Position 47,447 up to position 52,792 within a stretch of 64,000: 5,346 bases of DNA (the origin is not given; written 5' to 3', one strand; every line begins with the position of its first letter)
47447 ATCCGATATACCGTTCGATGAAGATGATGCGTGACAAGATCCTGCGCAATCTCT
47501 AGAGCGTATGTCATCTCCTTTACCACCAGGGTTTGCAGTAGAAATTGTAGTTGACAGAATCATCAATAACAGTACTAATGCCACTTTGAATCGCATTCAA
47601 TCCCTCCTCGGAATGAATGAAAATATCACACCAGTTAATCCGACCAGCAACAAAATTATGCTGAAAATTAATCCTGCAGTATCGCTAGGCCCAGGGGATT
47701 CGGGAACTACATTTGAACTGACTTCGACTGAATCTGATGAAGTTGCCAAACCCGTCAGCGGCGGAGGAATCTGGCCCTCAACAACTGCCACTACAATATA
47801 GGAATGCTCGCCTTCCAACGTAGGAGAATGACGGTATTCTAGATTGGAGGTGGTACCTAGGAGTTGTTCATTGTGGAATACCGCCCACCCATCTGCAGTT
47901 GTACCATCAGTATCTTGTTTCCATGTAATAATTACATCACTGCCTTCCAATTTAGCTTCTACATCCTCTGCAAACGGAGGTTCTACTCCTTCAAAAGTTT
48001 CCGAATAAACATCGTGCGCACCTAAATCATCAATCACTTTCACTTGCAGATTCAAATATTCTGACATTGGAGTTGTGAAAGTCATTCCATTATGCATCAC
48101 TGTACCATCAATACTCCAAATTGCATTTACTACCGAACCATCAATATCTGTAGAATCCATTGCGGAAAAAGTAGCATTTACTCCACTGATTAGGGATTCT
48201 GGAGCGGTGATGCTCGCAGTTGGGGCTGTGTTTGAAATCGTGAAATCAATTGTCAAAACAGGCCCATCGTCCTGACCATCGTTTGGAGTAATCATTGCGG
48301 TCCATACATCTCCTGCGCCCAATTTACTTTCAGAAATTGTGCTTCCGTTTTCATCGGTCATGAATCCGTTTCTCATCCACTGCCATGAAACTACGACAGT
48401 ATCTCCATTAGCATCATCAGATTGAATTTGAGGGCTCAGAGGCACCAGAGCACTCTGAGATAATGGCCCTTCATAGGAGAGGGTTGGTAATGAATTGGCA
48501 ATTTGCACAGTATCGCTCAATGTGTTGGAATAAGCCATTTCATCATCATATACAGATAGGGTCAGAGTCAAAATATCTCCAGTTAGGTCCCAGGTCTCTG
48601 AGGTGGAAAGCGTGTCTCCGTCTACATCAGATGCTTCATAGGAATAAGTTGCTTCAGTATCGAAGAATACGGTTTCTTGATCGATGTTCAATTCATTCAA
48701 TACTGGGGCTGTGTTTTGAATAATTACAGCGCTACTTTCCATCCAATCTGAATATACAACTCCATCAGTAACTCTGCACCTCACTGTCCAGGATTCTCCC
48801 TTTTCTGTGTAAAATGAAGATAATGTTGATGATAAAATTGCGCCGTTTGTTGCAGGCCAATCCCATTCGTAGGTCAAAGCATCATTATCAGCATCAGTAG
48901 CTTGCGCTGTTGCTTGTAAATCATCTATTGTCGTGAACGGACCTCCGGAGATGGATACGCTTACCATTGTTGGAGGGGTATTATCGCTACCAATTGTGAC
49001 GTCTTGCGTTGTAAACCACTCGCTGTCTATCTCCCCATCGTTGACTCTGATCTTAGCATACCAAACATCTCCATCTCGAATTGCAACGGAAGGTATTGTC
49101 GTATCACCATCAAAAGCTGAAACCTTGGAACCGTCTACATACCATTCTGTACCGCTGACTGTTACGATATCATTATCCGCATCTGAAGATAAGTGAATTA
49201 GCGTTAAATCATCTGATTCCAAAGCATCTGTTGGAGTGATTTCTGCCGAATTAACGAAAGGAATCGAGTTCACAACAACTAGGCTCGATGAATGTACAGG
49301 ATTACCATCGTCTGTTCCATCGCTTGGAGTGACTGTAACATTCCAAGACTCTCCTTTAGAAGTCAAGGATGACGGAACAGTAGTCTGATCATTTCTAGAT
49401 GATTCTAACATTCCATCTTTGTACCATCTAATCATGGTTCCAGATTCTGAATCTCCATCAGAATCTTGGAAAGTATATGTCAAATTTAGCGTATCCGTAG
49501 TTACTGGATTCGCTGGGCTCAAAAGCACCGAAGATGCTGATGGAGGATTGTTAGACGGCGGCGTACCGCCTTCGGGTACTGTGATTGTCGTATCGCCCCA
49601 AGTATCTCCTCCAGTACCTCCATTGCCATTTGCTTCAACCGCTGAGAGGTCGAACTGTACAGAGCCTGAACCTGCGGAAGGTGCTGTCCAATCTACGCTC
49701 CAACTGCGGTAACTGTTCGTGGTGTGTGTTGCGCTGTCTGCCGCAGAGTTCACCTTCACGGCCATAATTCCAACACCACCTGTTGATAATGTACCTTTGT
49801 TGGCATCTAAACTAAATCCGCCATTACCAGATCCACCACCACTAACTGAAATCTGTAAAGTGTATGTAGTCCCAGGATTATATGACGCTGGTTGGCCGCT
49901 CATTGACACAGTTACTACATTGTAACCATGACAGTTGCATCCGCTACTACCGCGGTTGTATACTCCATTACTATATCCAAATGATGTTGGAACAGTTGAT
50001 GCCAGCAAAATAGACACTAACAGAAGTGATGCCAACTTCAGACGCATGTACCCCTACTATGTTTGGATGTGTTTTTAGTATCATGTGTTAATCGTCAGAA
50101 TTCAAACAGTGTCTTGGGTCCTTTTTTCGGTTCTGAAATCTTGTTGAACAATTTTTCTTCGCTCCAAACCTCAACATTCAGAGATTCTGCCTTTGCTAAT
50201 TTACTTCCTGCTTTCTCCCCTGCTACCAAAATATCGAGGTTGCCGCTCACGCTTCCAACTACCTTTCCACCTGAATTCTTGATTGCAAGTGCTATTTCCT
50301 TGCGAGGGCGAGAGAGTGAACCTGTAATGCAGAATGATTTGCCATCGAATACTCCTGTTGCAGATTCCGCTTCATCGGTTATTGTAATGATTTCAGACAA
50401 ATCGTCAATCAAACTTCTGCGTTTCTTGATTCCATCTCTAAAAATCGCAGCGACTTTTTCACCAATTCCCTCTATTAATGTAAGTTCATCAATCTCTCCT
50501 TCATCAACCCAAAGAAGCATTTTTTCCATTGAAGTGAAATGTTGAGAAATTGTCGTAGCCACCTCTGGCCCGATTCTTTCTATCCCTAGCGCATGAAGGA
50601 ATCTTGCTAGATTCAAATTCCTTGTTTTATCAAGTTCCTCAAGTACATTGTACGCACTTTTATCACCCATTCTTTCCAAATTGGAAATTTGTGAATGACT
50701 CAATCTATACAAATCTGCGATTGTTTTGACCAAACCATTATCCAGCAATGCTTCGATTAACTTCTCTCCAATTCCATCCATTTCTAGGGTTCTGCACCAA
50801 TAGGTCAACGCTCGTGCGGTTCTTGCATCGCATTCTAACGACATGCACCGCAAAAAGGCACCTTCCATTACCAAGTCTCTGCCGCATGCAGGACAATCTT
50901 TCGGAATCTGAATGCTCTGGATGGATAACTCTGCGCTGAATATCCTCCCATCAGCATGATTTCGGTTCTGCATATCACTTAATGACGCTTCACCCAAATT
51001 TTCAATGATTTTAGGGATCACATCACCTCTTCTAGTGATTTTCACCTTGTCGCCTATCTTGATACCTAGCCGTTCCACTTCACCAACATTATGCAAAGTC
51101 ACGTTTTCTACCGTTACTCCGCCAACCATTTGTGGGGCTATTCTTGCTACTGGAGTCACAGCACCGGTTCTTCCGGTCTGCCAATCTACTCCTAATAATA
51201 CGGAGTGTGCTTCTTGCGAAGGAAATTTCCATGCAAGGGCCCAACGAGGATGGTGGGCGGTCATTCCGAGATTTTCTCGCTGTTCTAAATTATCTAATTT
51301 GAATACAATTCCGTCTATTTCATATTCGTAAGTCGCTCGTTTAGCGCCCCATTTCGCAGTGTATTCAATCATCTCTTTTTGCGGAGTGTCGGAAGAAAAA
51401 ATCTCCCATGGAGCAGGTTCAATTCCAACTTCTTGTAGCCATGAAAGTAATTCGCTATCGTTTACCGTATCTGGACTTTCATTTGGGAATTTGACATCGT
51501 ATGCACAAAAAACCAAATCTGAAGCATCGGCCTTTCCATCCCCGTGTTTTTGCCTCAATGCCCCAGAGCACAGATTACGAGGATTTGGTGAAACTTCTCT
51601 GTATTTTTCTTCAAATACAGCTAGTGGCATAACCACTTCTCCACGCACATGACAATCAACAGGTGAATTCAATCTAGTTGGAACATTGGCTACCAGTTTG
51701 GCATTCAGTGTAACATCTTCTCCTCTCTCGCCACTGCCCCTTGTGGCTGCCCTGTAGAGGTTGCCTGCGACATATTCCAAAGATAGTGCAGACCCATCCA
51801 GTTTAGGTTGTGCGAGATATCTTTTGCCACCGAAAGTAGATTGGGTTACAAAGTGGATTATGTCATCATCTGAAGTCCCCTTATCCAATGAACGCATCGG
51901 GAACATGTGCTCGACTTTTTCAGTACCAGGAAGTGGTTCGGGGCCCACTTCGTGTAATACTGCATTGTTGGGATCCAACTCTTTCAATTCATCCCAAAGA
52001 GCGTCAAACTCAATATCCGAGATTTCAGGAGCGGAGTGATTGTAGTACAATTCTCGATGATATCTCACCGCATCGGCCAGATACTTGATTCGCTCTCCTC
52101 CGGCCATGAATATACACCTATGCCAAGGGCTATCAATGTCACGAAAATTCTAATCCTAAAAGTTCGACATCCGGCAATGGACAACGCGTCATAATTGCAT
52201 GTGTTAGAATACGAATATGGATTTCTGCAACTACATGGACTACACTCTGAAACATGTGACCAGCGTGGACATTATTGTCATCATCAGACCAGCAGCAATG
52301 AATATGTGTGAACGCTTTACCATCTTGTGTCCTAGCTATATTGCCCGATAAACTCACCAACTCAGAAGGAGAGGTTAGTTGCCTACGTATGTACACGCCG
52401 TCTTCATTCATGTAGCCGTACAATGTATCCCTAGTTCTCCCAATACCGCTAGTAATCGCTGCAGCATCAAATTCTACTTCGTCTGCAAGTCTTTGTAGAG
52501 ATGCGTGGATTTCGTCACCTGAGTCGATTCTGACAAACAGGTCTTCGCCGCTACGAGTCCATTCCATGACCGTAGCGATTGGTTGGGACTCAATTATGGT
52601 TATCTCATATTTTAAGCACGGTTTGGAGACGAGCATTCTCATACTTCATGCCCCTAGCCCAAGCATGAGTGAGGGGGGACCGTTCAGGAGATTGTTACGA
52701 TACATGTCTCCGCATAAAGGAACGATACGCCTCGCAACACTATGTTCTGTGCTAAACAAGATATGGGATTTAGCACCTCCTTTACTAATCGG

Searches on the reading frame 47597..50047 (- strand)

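Call 11: search_protein_families(library=ncbifam, proteins=[window:47597-50047:-], max_evalue=0.001)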
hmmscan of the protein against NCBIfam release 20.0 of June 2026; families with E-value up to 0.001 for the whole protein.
window:47597-50047:- (816 aa): 2 families
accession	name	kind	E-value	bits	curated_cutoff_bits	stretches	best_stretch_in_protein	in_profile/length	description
NF041895.1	choice_anch_V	domain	2.7e-23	82.7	42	1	20-154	11-148/150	choice-of-anchor V domain-containing protein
NF041894.1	MXAN_6652_fam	equivalog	4.6e-05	23.1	200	1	11-160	6-156/203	MXAN_6652 family MXYO-CTERM-anchored protein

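Call 78: search_protein_families(library=pfam, proteins=[window:47597-50047:-], max_evalue=0.001)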
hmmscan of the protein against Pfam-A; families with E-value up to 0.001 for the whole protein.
window:47597-50047:- (816 aa): 2 families
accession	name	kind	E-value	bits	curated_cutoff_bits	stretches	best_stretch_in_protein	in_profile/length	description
PF14041.11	Lipoprotein_21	-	0.00093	19.7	25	0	704-743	11-49/87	LppP/LprE lipoprotein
PF16099.11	RMI1_C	-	0.00099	19.4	27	0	407-436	32-61/143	Recq-mediated genome instability protein 1, C-terminal OB-fold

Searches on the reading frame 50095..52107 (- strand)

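Call 11: search_protein_families(library=ncbifam, proteins=[window:50095-52107:-], max_evalue=0.001)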
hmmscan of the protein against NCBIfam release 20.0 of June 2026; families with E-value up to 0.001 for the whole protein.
window:50095-52107:- (670 aa): 8 families
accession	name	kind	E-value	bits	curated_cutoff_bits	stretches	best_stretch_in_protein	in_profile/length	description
TIGR00575.1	dnlj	equivalog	1.3e-167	559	444.45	1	10-653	1-652/652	NAD-dependent DNA ligase LigA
NF005932.1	PRK07956.1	equivalog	2.7e-166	554.9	369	1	5-655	1-662/664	NAD-dependent DNA ligase LigA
NF010931.0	PRK14351.1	equivalog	5.6e-131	438.3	1051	1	5-655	34-680/692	NAD-dependent DNA ligase LigA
NF010930.0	PRK14350.1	equivalog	1.2e-91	308.1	652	1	6-652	8-660/669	NAD-dependent DNA ligase LigA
NF005987.0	PRK08097.1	equivalog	4.5e-43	147.6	498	2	7-367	34-378/562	NAD-dependent DNA ligase LigB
NF047932.1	antiphage_GapS2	exception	0.00024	21.4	330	1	578-647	114-186/189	anti-phage protein GapS2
TIGR00084.2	ruvA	equivalog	0.00045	19.9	85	0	503-554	74-124/202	Holliday junction branch migration protein RuvA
NF010009.0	PRK13482.1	equivalog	0.00094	18.4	201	0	460-564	249-348/357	DNA integrity scanning diadenylate cyclase DisA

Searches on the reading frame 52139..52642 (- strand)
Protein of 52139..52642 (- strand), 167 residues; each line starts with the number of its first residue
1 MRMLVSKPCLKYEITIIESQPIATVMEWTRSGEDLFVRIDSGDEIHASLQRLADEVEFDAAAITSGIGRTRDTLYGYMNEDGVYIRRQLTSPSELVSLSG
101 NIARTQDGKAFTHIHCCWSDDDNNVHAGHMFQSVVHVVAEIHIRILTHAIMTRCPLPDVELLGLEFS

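Call 78: search_protein_families(library=pfam, proteins=[window:52139-52642:-], max_evalue=0.001)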
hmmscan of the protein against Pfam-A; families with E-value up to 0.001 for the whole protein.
window:52139-52642:- (167 aa): 1 family
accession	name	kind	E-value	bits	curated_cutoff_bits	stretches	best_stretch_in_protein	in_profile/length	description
PF03479.20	PCC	-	9.6e-21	74.7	25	1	36-146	4-115/117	Plants and Prokaryotes Conserved (PCC) domain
